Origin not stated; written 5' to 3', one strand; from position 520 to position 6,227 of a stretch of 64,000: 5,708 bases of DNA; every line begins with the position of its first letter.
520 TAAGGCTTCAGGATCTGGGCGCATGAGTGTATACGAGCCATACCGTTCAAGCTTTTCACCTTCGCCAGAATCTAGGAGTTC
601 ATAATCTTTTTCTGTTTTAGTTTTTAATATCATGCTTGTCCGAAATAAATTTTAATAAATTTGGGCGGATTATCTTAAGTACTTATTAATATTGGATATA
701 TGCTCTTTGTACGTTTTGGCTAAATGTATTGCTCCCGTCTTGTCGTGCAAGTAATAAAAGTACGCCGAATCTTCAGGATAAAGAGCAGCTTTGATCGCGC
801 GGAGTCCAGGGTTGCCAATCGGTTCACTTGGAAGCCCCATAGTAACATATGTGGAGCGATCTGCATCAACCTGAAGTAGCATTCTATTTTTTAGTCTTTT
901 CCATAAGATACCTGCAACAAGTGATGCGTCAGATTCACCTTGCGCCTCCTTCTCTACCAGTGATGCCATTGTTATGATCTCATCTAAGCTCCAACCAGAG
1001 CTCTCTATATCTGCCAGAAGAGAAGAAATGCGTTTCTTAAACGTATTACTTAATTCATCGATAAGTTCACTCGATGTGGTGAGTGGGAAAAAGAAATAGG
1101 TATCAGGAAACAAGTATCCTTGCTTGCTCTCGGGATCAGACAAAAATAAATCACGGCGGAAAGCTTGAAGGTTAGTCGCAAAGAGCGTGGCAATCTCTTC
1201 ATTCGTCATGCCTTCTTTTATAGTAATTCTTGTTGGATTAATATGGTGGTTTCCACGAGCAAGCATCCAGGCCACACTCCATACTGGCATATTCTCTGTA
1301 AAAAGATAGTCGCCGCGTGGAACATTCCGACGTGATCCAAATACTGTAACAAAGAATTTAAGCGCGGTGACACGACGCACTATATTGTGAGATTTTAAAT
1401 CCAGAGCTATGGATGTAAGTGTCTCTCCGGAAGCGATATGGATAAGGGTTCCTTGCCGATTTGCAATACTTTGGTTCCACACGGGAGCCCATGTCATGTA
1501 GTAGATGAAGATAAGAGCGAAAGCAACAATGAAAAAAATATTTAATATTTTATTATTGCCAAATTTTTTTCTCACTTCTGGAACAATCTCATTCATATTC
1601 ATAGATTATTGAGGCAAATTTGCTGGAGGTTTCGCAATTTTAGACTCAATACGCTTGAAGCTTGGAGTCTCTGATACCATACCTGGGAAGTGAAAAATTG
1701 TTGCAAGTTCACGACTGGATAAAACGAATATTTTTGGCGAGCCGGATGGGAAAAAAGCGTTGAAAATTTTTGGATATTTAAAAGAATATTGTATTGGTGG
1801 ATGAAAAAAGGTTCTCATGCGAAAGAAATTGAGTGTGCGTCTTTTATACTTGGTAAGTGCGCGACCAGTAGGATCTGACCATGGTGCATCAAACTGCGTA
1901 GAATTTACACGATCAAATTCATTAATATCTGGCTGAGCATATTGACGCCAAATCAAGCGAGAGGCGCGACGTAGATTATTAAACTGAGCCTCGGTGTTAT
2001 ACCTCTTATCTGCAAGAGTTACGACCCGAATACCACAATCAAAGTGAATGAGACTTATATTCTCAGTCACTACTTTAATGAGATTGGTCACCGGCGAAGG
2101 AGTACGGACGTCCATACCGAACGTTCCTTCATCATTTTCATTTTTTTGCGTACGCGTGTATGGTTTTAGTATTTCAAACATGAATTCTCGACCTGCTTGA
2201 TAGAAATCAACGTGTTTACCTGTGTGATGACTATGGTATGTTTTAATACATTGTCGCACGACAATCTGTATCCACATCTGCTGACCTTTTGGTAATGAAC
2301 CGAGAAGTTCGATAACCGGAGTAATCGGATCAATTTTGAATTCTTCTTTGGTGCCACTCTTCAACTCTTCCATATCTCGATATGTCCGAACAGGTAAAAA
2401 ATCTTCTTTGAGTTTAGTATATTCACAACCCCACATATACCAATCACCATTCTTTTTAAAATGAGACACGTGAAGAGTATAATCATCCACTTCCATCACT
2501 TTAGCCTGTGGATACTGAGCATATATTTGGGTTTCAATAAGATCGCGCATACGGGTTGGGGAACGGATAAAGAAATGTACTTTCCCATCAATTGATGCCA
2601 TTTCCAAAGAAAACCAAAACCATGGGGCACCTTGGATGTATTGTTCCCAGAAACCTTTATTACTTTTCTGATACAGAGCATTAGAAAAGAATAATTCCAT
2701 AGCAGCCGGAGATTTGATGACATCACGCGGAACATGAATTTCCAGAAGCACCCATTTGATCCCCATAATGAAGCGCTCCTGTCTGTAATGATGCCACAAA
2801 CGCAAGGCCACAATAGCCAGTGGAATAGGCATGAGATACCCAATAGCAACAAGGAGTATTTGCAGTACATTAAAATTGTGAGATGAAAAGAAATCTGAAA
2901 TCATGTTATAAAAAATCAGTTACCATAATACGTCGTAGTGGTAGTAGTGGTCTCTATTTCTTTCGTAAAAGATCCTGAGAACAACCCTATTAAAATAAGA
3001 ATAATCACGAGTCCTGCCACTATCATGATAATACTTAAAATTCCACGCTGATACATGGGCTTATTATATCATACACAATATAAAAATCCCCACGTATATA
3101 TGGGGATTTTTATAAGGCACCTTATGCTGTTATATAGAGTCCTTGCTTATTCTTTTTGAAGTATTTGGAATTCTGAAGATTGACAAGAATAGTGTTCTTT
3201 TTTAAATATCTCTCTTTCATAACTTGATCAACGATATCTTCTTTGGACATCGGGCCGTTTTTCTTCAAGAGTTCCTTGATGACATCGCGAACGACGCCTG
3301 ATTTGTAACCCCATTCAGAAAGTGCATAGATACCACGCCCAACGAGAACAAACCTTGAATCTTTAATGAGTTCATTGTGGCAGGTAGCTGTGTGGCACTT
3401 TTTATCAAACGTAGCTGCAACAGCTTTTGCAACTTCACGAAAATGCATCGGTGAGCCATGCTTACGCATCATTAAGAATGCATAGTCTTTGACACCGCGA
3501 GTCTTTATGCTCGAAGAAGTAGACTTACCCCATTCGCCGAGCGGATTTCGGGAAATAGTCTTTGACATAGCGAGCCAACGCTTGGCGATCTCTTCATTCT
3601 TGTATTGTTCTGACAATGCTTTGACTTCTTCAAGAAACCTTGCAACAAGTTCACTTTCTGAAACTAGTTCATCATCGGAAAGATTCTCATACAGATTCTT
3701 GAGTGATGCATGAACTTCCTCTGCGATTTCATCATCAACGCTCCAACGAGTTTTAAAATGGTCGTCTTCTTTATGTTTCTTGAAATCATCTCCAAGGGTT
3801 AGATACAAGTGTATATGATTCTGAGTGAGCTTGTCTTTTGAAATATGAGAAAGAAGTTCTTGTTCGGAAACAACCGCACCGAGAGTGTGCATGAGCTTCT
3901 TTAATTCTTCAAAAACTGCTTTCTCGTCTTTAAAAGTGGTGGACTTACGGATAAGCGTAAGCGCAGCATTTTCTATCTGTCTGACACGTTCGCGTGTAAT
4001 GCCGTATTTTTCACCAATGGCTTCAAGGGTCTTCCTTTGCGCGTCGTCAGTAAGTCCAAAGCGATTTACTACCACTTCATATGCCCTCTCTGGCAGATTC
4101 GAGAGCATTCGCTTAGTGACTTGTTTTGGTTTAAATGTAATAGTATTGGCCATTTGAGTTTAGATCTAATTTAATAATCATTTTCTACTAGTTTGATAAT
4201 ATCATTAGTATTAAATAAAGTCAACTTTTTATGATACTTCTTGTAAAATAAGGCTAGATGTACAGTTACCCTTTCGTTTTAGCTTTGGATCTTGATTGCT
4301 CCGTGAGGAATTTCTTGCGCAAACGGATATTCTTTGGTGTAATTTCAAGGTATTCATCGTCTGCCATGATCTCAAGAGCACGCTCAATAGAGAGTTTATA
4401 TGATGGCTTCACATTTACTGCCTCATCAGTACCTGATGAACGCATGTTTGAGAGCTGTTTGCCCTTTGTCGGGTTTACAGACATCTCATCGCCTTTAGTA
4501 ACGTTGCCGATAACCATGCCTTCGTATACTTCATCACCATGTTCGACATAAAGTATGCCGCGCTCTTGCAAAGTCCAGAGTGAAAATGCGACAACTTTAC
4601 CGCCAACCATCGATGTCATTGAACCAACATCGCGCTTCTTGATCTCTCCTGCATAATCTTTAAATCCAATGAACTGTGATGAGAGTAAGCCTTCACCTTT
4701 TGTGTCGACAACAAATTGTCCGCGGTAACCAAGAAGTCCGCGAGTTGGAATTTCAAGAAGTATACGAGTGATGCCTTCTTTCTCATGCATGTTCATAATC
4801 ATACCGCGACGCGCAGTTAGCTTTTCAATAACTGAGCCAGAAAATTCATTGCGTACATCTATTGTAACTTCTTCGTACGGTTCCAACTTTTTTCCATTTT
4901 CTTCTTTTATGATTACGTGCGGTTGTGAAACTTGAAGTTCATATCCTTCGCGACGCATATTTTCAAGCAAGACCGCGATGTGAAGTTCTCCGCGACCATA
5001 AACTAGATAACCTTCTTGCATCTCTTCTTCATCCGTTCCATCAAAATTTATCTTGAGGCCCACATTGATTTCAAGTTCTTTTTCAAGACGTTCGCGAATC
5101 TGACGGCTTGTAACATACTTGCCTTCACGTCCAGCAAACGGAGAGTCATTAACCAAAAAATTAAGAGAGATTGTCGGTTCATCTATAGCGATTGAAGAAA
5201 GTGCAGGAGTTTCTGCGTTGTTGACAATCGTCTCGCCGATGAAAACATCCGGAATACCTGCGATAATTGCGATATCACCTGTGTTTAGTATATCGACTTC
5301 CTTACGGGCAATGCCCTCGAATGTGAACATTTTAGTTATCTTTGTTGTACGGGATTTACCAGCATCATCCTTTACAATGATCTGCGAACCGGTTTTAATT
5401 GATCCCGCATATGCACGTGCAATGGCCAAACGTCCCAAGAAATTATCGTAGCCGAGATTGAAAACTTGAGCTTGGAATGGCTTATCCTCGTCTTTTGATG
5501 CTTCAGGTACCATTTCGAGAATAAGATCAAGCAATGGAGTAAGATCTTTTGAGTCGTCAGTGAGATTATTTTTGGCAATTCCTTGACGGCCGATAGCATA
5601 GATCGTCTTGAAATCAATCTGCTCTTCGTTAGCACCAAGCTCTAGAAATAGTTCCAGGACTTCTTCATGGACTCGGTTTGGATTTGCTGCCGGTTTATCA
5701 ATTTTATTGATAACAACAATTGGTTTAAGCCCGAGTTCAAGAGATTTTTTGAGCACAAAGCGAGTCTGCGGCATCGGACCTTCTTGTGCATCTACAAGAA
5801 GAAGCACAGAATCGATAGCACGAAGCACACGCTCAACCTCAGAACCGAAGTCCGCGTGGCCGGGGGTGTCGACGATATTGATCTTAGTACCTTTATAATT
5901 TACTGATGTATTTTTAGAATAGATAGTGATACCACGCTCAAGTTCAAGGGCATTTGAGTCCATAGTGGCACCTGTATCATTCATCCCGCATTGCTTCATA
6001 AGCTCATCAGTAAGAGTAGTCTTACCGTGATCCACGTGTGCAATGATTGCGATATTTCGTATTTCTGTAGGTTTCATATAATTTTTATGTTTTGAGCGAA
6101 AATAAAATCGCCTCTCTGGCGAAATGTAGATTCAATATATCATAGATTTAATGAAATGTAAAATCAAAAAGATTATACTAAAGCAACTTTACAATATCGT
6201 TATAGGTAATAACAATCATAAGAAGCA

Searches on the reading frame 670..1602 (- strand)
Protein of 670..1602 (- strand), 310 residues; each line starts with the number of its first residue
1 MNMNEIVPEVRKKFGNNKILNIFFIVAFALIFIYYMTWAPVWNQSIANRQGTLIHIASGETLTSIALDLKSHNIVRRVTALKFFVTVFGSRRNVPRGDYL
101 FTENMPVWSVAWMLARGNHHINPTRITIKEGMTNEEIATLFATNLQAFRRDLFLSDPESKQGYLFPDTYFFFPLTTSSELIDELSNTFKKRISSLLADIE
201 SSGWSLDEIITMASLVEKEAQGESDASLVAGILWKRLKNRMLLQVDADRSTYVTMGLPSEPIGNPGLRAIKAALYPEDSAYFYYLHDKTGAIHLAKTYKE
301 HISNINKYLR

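Call 43: search_protein_families(library=pfam, proteins=[window:670-1602:-], max_evalue=0.0001)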
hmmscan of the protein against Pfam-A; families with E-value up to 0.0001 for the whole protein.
window:670-1602:- (310 aa): 1 family
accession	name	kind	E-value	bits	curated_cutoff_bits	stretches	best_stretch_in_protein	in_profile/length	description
PF02618.21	YceG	-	7.5e-55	186.8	32.4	2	54-247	1-193/275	YceG-like family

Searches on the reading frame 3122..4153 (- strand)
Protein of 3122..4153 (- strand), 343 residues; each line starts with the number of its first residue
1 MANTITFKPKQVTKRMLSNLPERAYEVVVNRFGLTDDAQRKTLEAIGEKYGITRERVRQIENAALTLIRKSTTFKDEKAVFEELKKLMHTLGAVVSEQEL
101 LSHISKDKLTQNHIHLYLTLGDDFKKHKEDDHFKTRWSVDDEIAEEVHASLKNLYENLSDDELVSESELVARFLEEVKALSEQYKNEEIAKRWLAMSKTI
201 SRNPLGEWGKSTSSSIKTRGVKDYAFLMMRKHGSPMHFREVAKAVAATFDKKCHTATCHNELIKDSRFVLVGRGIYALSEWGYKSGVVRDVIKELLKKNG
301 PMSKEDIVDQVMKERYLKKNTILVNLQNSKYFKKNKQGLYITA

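Call 43: search_protein_families(library=pfam, proteins=[window:3122-4153:-], max_evalue=0.0001)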
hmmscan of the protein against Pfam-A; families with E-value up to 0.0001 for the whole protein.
window:3122-4153:- (343 aa): 2 families
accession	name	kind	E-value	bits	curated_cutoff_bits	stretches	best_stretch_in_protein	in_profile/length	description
PF04545.22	Sigma70_r4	-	2.7e-12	46.4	24.1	1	17-70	2-50/50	Sigma-70, region 4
PF05066.19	HARE-HTH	-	1.2e-09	38.8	25.9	1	221-281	3-71/71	HB1, ASXL, restriction endonuclease HTH domain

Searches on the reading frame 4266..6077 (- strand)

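Call 7: search_protein_families(library=pfam, proteins=[window:4266-6077:-], max_evalue=0.001)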
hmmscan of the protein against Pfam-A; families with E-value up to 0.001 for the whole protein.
window:4266-6077:- (603 aa): 7 families
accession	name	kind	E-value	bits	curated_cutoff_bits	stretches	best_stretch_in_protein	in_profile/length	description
PF00009.33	GTP_EFTU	-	3e-52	177.4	26.5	1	5-191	2-187/188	Elongation factor Tu GTP binding domain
PF21018.2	BipA_C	-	5.5e-39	132.8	23.8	1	485-592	2-109/110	TypA/BipA C-terminal domain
PF00679.30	EFG_C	-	6.8e-21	74.5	27.9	1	397-481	2-87/89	Elongation factor G C-terminus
PF03144.31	GTP_EFTU_D2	-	1.2e-08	35.6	30.3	1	215-284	1-72/73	Elongation factor Tu domain 2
PF01926.29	MMR_HSR1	-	1.7e-07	31.8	21.9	1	9-125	2-113/113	50S ribosome-binding GTPase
PF22042.2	EF-G_D2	-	1.9e-06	28.3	27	1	200-285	1-82/84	Elongation factor G domain 2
PF02421.24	FeoB_N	-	8.7e-05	22.5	27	1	48-146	31-135/156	Ferrous iron transport protein B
